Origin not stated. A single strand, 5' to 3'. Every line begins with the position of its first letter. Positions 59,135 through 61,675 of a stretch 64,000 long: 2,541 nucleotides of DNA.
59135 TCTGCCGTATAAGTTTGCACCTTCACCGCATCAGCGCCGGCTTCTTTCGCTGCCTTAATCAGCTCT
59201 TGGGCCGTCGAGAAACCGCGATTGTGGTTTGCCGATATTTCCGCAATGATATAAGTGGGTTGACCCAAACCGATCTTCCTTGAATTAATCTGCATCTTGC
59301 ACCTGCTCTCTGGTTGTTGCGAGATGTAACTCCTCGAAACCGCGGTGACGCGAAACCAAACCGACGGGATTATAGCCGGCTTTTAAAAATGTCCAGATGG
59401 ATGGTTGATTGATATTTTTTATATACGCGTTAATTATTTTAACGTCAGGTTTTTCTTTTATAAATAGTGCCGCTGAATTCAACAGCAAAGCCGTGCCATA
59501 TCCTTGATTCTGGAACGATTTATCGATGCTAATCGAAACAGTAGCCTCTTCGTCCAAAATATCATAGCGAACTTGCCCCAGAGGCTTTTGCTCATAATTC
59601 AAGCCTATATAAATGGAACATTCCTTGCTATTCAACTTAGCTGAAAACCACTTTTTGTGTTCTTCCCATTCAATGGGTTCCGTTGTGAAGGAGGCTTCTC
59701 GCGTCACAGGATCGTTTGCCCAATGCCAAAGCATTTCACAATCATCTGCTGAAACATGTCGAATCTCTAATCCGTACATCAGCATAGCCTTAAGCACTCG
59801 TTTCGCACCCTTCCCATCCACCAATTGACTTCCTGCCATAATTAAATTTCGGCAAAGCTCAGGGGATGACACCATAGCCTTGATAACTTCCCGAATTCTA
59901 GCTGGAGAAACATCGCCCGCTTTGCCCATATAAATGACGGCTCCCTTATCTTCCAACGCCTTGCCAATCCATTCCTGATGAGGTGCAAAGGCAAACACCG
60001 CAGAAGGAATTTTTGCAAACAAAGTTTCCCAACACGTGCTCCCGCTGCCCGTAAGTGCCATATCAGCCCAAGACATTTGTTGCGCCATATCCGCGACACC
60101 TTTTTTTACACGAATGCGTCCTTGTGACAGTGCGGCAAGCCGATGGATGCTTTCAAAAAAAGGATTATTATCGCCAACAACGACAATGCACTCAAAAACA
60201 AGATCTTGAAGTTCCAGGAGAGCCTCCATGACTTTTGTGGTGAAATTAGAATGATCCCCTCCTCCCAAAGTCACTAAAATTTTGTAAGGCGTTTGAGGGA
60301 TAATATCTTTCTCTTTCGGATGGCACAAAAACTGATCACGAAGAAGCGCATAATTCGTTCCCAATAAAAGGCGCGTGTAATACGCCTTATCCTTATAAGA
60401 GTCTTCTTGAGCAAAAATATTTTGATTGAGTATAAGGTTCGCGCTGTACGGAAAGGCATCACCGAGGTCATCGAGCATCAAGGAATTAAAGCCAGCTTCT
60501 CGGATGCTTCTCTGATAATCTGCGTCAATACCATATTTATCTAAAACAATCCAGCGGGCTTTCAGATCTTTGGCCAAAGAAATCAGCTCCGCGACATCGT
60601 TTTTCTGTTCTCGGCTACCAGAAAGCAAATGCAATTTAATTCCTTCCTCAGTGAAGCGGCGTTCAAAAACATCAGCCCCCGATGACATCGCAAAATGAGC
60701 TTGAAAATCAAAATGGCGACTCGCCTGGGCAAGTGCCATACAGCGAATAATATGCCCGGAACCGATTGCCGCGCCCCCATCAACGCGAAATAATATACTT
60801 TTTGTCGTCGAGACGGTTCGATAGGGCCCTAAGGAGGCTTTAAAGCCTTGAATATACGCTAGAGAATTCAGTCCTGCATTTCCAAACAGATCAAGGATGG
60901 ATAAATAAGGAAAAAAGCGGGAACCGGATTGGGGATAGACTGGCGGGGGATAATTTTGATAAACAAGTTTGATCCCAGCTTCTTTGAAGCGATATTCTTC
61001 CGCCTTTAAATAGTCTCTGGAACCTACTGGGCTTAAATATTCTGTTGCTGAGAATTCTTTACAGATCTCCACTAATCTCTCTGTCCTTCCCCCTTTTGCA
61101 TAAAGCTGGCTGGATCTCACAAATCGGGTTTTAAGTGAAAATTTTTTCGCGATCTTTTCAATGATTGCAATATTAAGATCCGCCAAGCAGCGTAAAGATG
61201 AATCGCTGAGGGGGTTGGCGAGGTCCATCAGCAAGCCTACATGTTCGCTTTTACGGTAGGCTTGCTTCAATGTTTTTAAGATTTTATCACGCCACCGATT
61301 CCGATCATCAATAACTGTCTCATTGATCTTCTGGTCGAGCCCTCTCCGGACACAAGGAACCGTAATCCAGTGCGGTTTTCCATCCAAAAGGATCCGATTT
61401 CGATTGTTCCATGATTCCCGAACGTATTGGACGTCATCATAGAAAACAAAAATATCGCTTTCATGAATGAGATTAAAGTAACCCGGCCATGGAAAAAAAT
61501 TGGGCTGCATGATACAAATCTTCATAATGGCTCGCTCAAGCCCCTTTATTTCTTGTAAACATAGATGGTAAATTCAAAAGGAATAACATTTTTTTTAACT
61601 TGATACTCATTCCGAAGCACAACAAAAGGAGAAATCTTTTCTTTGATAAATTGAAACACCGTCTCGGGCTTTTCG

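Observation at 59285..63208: Unusual nonulosonic-acid module: WbqC-PseG-GNAT tri-domain fusion plus a second PseG-like paralog and a methyltransferase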

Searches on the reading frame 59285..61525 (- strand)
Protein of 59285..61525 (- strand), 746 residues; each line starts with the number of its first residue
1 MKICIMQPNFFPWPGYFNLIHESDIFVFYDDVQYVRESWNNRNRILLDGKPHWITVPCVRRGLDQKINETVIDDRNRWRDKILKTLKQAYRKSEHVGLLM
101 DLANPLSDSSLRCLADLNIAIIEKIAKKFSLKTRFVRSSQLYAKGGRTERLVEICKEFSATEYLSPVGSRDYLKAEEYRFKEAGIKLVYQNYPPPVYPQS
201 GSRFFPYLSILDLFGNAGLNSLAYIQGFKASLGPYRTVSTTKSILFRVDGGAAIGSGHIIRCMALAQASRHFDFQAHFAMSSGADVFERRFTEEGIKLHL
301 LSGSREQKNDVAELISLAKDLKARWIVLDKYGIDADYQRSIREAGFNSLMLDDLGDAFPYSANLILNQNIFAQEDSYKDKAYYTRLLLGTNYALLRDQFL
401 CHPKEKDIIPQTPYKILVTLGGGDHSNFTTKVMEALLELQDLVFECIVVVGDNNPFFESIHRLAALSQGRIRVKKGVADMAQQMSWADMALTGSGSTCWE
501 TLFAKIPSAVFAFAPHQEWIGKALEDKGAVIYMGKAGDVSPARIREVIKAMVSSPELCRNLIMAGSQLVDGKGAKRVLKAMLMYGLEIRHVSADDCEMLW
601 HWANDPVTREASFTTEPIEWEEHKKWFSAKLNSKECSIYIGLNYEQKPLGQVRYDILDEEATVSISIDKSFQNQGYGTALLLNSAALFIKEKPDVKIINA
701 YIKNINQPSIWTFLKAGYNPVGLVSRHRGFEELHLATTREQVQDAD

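Call 3: search_protein_families(library=pfam, proteins=[window:59285-61525:-], max_evalue=0.01)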
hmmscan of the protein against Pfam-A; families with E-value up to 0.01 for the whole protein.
window:59285-61525:- (746 aa): 4 families
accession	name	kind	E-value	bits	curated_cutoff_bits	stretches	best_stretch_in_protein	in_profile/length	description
PF08889.16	WbqC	-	1.6e-68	231.3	21.3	1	7-222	1-216/218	WbqC-like protein family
PF13302.13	Acetyltransf_3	-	3.3e-09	38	25.4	1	586-718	2-137/138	Acetyltransferase (GNAT) domain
PF00583.31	Acetyltransf_1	-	3.9e-06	27.6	20.7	1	618-718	14-116/116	Acetyltransferase (GNAT) family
PF13508.13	Acetyltransf_7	-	0.0016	19.2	27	1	644-688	10-55/84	Acetyltransferase (GNAT) domain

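Call 4: search_protein_families(library=ncbifam, proteins=[window:59285-61525:-], max_evalue=0.01)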
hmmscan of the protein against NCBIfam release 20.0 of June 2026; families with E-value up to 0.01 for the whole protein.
window:59285-61525:- (746 aa): 5 families
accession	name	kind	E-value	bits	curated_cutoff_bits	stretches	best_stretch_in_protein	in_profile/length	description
TIGR03590.1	PseG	equivalog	1.6e-58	198.6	153.55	1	243-523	2-279/280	UDP-2,4-diacetamido-2,4,6-trideoxy-beta-L-altropyranose hydrolase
TIGR03585.1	PseH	equivalog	5.6e-08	33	93.1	1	589-727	4-142/156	UDP-4-amino-4,6-dideoxy-N-acetyl-beta-L-altrosamine N-acetyltransferase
TIGR01575.1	rimI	equivalog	0.0014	18.8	86.4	1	624-723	20-117/132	ribosomal protein S18-alanine N-acetyltransferase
TIGR01133.1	murG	equivalog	0.0015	17.6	250.25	1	410-579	180-351/353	undecaprenyldiphospho-muramoylpentapeptide beta-N-acetylglucosaminyltransferase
NF010135.0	PRK13609.1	equivalog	0.0022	17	500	1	430-540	219-329/388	diglucosyl diacylglycerol synthase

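Call 8: find_homologous_proteins(query=window:59285-61525:-, max_evalue=1e-10)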
Query window:59285-61525:- (746 aa): 451 proteins with E <= 1e-10 among 8000 candidates; the best 120 are listed.
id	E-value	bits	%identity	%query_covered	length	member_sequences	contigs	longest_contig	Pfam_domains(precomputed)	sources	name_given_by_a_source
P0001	0.0e+0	1711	100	99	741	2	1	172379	PF13302.14,PF08889.17,PF00583.32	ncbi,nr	ncbi:MAG TPA: UDP-2,4-diacetamido-2,4,6-trideoxy-beta-L-altropyranose hydrolase [Candidatus Omnitrop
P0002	1.4e-177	610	42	99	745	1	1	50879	PF04101.23,PF13302.14,PF08889.17,PF00583.32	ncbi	-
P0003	4.8e-129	450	35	67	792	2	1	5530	PF04101.23,PF13302.14,PF08889.17,PF00583.32,PF13692.13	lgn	-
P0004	8.7e-116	406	42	67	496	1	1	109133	PF13420.14,PF04101.23,PF13302.14,PF13523.13,PF00583.32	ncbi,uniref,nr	ncbi:UDP-2,4-diacetamido-2,4,6-trideoxy-beta-L-altropyranose hydrolase [Anabaena cylindrica UHCC 017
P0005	9.0e-115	403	41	66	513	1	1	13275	PF04101.23,PF13302.14,PF13523.13,PF00583.32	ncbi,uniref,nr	ncbi:UDP-2,4-diacetamido-2,4,6-trideoxy-beta-L-altropyranose hydrolase [Leptolyngbya cf. ectocarpi L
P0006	1.3e-112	395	41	67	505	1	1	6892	PF13420.14,PF04101.23,PF13302.14,PF00583.32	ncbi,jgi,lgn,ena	jgi:UDP-2,4-diacetamido-2,4,6-trideoxy-beta-L-altropyranose hydrolase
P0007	2.1e-112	395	40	64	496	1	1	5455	PF04101.23,PF13302.14,PF13508.14,PF00583.32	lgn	-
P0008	5.7e-112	393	40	66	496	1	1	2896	PF13420.14,PF04101.23,PF13302.14,PF13508.14,PF13523.13,PF00583.32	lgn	-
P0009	7.8e-112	393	40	67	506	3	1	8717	PF04101.23,PF13302.14,PF00583.32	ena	-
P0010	8.4e-112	393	39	67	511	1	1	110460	PF13420.14,PF04101.23,PF13302.14,PF00583.32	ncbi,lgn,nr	ncbi:MAG: UDP-2,4-diacetamido-2,4,6-trideoxy-beta-L-altropyranose hydrolase [Rivularia sp. (in: Bact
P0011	1.3e-111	392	41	64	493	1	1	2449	PF04101.23,PF13302.14,PF13508.14,PF13523.13,PF00583.32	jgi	jgi:UDP-2,4-diacetamido-2,4,6-trideoxy-beta-L-altropyranose hydrolase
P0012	1.4e-111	392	40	66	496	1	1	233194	PF13420.14,PF04101.23,PF13302.14,PF13508.14,PF00583.32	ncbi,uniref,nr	ncbi:UDP-2,4-diacetamido-2,4,6-trideoxy-beta-L-altropyranose hydrolase [Anabaena catenula]|uniref:UD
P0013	2.5e-111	391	39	66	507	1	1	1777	PF04101.23,PF13302.14,PF13523.13,PF00583.32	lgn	-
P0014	7.0e-110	386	41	67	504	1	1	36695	PF04101.23,PF13302.14,PF00583.32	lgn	-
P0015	7.2e-110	386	40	67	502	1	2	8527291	PF13420.14,PF04101.23,PF13302.14,PF13508.14,PF08445.17,PF13523.13,PF00583.32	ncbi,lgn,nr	ncbi:glycosyltransferase family 28 protein [Calothrix brevissima NIES-22]|nr:glycosyltransferase fam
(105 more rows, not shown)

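Call 9: search_solved_structures(query=window:59285-61525:-, max_evalue=0.01, show_alignments=0)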
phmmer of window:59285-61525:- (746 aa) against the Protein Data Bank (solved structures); distinct sequences matched with E-value up to 0.01: 3.
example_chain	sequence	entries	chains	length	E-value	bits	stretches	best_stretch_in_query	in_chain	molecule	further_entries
3hbm_A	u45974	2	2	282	2e-15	59.2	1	244-529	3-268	UDP-sugar hydrolase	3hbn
3eo4_A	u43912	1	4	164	3.7e-05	25.3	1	587-689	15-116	Uncharacterized protein MJ1062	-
1vhs_A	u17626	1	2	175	0.00049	21.6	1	607-723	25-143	similar to phosphinothricin acetyltransferase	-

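Call 10: find_encoding_contigs(protein=P0001, flank=10000, max_places=3)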
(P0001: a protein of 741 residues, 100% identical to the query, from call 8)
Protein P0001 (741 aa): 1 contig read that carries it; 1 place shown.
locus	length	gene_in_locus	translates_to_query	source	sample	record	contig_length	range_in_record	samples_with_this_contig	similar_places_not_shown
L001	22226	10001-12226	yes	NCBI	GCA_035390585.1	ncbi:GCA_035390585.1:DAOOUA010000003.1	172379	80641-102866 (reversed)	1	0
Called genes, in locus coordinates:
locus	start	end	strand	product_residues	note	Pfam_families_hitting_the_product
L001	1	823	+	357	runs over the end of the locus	PF13472:Lipase_GDSL_2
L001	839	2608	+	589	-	PF13231:PMT_2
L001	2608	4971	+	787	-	-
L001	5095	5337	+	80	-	PF12728:HTH_17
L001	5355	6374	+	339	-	PF01073:3Beta_HSD, PF01370:Epimerase, PF02719:Polysacc_synt_2, PF04321:RmlD_sub_bind (weak), PF05368:NmrA (weak), PF16363:GDP_Man_Dehyd, PF07993:NAD_binding_4 (weak), PF13460:NAD_binding_10 (weak), +1 more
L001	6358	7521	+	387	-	PF01041:DegT_DnrJ_EryC1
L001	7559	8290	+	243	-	PF02348:CTP_transf_3, PF12804:NTP_transf_3 (weak)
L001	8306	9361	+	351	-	-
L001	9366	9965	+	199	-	PF13489:Methyltransf_23, PF13847:Methyltransf_31 (weak), PF08241:Methyltransf_11 (weak), PF08242:Methyltransf_12, PF13649:Methyltransf_25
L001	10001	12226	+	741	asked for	PF08889:WbqC, PF00583:Acetyltransf_1 (weak), PF13302:Acetyltransf_3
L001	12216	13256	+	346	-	PF03102:NeuB, PF08666:SAF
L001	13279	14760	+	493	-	PF01943:Polysacc_synt, PF13440:Polysacc_synt_3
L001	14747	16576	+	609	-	PF05159:Capsule_synth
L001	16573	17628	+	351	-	PF00535:Glycos_transf_2, PF10111:Glyco_tranf_2_2, PF13506:Glyco_transf_21 (faint), PF13641:Glyco_tranf_2_3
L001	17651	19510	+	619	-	PF26626:DUF8201 (faint), PF13231:PMT_2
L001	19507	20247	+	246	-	PF00535:Glycos_transf_2, PF10111:Glyco_tranf_2_2 (weak), PF13641:Glyco_tranf_2_3 (weak)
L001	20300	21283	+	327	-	PF13489:Methyltransf_23, PF01209:Ubie_methyltran (weak), PF07021:MetW (weak), PF08241:Methyltransf_11, PF08242:Methyltransf_12, PF13649:Methyltransf_25, PF13847:Methyltransf_31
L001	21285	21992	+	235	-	PF08242:Methyltransf_12 (faint)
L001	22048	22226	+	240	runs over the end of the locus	PF13489:Methyltransf_23, PF01209:Ubie_methyltran (weak), PF13649:Methyltransf_25, PF13847:Methyltransf_31, PF08241:Methyltransf_11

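Call 11: find_encoding_contigs(protein=P0002, flank=10000, max_places=3)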
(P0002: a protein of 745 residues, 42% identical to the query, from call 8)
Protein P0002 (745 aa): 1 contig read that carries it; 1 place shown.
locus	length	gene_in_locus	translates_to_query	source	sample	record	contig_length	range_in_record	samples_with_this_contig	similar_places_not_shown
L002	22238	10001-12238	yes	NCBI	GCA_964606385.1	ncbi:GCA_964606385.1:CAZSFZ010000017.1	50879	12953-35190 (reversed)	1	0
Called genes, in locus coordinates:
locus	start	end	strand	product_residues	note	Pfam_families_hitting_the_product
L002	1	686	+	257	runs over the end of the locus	PF00483:NTP_transferase (weak), PF12804:NTP_transf_3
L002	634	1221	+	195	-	PF00293:NUDIX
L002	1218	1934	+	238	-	PF02224:Cytidylate_kin, PF13189:Cytidylate_kin2, PF13238:AAA_18 (weak)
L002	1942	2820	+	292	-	-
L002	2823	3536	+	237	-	PF08241:Methyltransf_11, PF08242:Methyltransf_12 (weak), PF13649:Methyltransf_25, PF13847:Methyltransf_31 (faint)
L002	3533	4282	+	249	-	PF00535:Glycos_transf_2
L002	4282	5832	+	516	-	-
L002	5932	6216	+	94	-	PF12728:HTH_17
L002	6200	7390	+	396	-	PF01041:DegT_DnrJ_EryC1, PF00155:Aminotran_1_2, PF00266:Aminotran_5 (weak), PF01053:Cys_Met_Meta_PP, PF01212:Beta_elim_lyase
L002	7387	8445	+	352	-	PF05368:NmrA, PF01073:3Beta_HSD, PF01370:Epimerase, PF02719:Polysacc_synt_2, PF04321:RmlD_sub_bind, PF07993:NAD_binding_4, PF08659:KR, PF13460:NAD_binding_10, +1 more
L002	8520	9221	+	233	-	PF02348:CTP_transf_3, PF12804:NTP_transf_3 (weak)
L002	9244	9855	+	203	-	PF13489:Methyltransf_23 (weak), PF13847:Methyltransf_31, PF08241:Methyltransf_11 (weak), PF08242:Methyltransf_12, PF13649:Methyltransf_25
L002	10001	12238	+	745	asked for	PF08889:WbqC, PF04101:Glyco_tran_28_C, PF00583:Acetyltransf_1 (weak), PF13302:Acetyltransf_3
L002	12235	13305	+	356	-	PF03102:NeuB, PF08666:SAF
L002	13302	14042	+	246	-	PF02348:CTP_transf_3, PF12804:NTP_transf_3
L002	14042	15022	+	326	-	PF01408:GFO_IDH_MocA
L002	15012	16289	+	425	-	PF01041:DegT_DnrJ_EryC1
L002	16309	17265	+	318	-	-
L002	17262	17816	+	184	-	PF13302:Acetyltransf_3, PF00583:Acetyltransf_1, PF13420:Acetyltransf_4, PF13523:Acetyltransf_8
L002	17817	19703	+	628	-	-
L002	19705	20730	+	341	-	PF04055:Radical_SAM, PF13186:SPASM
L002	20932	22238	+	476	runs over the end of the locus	PF01943:Polysacc_synt, PF13440:Polysacc_synt_3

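Call 12: find_encoding_contigs(protein=P0003, flank=10000, max_places=3)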
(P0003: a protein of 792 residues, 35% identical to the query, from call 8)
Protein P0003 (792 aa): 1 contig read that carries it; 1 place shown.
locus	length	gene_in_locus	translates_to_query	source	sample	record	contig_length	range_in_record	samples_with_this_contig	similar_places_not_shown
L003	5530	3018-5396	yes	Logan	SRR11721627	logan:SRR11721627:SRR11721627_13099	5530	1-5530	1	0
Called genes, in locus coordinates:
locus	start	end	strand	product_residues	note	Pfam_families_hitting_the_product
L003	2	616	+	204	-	?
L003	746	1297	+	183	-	PF13302:Acetyltransf_3, PF13420:Acetyltransf_4 (weak), PF00583:Acetyltransf_1 (weak), PF13523:Acetyltransf_8 (weak)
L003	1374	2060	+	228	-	PF00132:Hexapep (weak)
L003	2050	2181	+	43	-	-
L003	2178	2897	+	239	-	PF02348:CTP_transf_3, PF12804:NTP_transf_3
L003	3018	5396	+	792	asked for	PF04101:Glyco_tran_28_C (weak), PF13692:Glyco_trans_1_4 (faint), PF00583:Acetyltransf_1 (weak), PF13302:Acetyltransf_3, PF08889:WbqC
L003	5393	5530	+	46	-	?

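Call 32: search_protein_families(library=pfam, proteins=[P0003], max_evalue=0.001)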
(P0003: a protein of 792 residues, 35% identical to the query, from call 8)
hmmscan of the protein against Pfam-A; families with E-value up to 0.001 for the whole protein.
P0003 (792 aa): 5 families
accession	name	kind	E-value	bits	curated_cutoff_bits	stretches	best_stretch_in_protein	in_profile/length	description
PF08889.16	WbqC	-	4.8e-68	229.7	21.3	1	547-764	1-217/218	WbqC-like protein family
PF13302.13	Acetyltransf_3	-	1.3e-13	52.2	25.4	1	350-481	2-137/138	Acetyltransferase (GNAT) domain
PF04101.22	Glyco_tran_28_C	-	1.5e-07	32.1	22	1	182-327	3-152/166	Glycosyltransferase family 28 C-terminal domain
PF00583.31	Acetyltransf_1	-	4.8e-07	30.5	20.7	1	387-481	27-116/116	Acetyltransferase (GNAT) family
PF13692.12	Glyco_trans_1_4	-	3.3e-05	24.6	27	1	180-317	3-141/142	Glycosyl transferases group 1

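Call 33: search_protein_families(library=ncbifam, proteins=[P0003, P0002], max_evalue=0.00001)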
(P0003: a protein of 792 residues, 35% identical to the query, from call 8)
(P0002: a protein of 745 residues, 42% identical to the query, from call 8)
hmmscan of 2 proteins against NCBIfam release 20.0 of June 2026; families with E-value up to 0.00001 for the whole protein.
P0003 (792 aa): 4 families
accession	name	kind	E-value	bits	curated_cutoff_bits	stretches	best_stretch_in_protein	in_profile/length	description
TIGR03590.1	PseG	equivalog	3.6e-56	190.8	153.55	1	8-285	3-277/280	UDP-2,4-diacetamido-2,4,6-trideoxy-beta-L-altropyranose hydrolase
TIGR01133.1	murG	equivalog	1.2e-09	37.6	250.25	1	172-345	177-353/353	undecaprenyldiphospho-muramoylpentapeptide beta-N-acetylglucosaminyltransferase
TIGR03585.1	PseH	equivalog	2e-08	34.5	93.1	1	352-487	3-139/156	UDP-4-amino-4,6-dideoxy-N-acetyl-beta-L-altrosamine N-acetyltransferase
NF012165.0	AAC_6p_set_A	equivalog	9.5e-06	25.4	280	0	437-500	103-166/177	aminoglycoside 6'-N-acetyltransferase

P0002 (745 aa): 3 families
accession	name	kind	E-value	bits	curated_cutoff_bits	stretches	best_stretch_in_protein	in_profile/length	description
TIGR03590.1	PseG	equivalog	4.7e-60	203.6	153.55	1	252-526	3-278/280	UDP-2,4-diacetamido-2,4,6-trideoxy-beta-L-altropyranose hydrolase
TIGR03585.1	PseH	equivalog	2.8e-07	30.7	93.1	1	597-728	8-140/156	UDP-4-amino-4,6-dideoxy-N-acetyl-beta-L-altrosamine N-acetyltransferase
TIGR01133.1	murG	equivalog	7.7e-07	28.4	250.25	1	414-582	180-350/353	undecaprenyldiphospho-muramoylpentapeptide beta-N-acetylglucosaminyltransferase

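Call 57: search_protein_families(library=ncbifam, proteins=[L001:5355-6374:+, L001:6358-7521:+], max_evalue=0.00001)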
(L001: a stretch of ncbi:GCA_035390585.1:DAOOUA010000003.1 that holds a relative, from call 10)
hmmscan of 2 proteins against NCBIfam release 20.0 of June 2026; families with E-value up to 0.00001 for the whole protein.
L001:5355-6374:+ (339 aa): 16 families
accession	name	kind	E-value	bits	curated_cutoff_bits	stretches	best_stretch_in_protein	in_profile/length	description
TIGR03589.1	PseB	equivalog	2e-155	516.6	407.75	1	5-327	2-323/324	UDP-N-acetylglucosamine 4,6-dehydratase (inverting)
TIGR04130.1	FnlA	equivalog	5.9e-71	239.1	730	1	5-315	2-313/337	UDP-N-acetylglucosamine 4,6-dehydratase/5-epimerase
TIGR04180.1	EDH_00030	hypoth_equivalog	5.8e-17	61.7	475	1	10-251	1-258/297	NAD-dependent 4,6-dehydratase LegB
TIGR01181.1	dTDP_gluc_dehyt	equivalog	4.7e-16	58.8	365.1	1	10-229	2-240/321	dTDP-glucose 4,6-dehydratase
TIGR01179.1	galE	equivalog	4.1e-14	52.2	262.3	1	10-179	2-180/332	UDP-glucose 4-epimerase GalE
TIGR02622.1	CDP_4_6_dhtase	equivalog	1.9e-12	47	278.45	1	6-135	3-132/352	CDP-glucose 4,6-dehydratase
NF041293.1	G6PDh_Azf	equivalog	5.2e-11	42.4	400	1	7-135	2-118/252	NAD-dependent glucose-6-phosphate dehydrogenase Azf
TIGR03466.1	HpnA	hypoth_equivalog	5.3e-10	38.7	367.65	1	9-132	2-113/327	hopanoid-associated sugar epimerase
TIGR02197.1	heptose_epim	equivalog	4.2e-09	36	274.6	1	10-179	1-174/316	ADP-glyceromanno-heptose 6-epimerase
TIGR01214.1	rmlD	equivalog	8.4e-09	34.9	224.05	1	10-179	2-154/285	dTDP-4-dehydrorhamnose reductase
NF042422.1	oxyalk_red_OleD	equivalog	1.3e-07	31.3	580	1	10-133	3-111/329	2-alkyl-3-oxoalkanoate reductase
TIGR01746.1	Thioester-redct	subfamily_domain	6.3e-06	25.7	213.35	0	10-143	2-147/371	thioester reductase domain-containing protein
NF043036.1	ErythonDh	equivalog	6.5e-06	25.6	325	1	10-127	3-120/321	D-erythronate dehydrogenase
NF007582.0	PRK10217.1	equivalog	7e-06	25.4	698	0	8-122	2-115/355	dTDP-glucose 4,6-dehydratase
NF007956.0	PRK10675.1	subfamily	8.2e-06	25.2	394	0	10-131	3-123/338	UDP-glucose 4-epimerase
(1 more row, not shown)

L001:6358-7521:+ (387 aa): 7 families
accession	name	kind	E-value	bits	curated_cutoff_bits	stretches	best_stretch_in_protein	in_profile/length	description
TIGR03588.1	PseC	equivalog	1.6e-147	491.4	423.5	1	1-379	1-378/380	UDP-4-amino-4,6-dideoxy-N-acetyl-beta-L-altrosamine transaminase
NF008658.2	PRK11658.1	equivalog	1e-83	281.1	631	1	2-380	5-376/379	UDP-4-amino-4-deoxy-L-arabinose aminotransferase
TIGR04181.1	NHT_00031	hypoth_equivalog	3.2e-71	240.1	420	1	13-360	12-357/359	LegC family aminotransferase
NF008687.0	PRK11706.1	equivalog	7.3e-62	209.3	375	1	1-379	1-372/375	dTDP-4-amino-4,6-dideoxygalactose transaminase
NF011936.0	PRK15407.1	equivalog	1.3e-53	182.2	423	2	2-215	37-251/440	lipopolysaccharide biosynthesis protein RfbH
TIGR02379.1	ECA_wecE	subfamily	5.4e-50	170.2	434.85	1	1-378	1-372/376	dTDP-4-amino-4,6-dideoxy-D-glucose transaminase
TIGR04427.1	PLP_DesI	equivalog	3.4e-48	164.7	650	1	27-378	48-380/390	dTDP-4-dehydro-6-deoxyglucose aminotransferase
